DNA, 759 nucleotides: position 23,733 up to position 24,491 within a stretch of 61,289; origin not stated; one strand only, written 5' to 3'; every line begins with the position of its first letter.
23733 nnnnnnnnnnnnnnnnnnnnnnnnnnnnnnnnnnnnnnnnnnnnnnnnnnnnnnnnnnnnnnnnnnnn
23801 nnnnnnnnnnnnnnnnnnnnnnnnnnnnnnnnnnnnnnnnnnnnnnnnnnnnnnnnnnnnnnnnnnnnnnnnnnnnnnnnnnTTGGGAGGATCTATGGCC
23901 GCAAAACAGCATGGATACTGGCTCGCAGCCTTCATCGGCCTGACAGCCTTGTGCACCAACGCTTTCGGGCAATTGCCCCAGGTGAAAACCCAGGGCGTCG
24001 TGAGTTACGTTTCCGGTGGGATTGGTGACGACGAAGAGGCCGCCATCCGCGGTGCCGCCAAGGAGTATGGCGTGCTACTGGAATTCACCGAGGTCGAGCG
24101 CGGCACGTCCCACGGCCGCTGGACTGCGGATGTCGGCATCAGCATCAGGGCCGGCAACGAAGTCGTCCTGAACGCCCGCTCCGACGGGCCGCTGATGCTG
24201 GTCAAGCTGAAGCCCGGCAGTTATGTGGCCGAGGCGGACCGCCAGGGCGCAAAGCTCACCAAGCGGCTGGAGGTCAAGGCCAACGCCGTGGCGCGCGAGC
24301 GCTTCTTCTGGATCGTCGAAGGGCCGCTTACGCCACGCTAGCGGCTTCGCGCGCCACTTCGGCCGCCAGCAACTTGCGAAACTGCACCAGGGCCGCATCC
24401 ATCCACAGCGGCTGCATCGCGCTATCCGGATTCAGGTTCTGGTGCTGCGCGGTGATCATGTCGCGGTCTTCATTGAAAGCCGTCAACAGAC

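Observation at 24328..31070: Candidate undescribed catabolic pathway: TsaM/VanA-like Rieske oxygenase with LysR, Mo-hydroxylase and SDR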

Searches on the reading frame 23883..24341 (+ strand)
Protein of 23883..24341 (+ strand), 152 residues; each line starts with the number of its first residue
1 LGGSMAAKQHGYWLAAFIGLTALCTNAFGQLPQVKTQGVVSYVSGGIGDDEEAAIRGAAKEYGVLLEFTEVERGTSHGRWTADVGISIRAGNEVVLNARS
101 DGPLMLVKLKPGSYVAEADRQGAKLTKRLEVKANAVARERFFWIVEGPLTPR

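Call 6: search_protein_families(library=pfam, proteins=[window:23883-24341:+])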
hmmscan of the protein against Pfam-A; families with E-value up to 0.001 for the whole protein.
window:23883-24341:+ (152 aa): 0 families

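Call 41: search_protein_families(library=pfam, proteins=[window:23883-24341:+], max_evalue=10)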
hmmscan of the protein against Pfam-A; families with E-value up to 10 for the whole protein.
window:23883-24341:+ (152 aa): 0 families
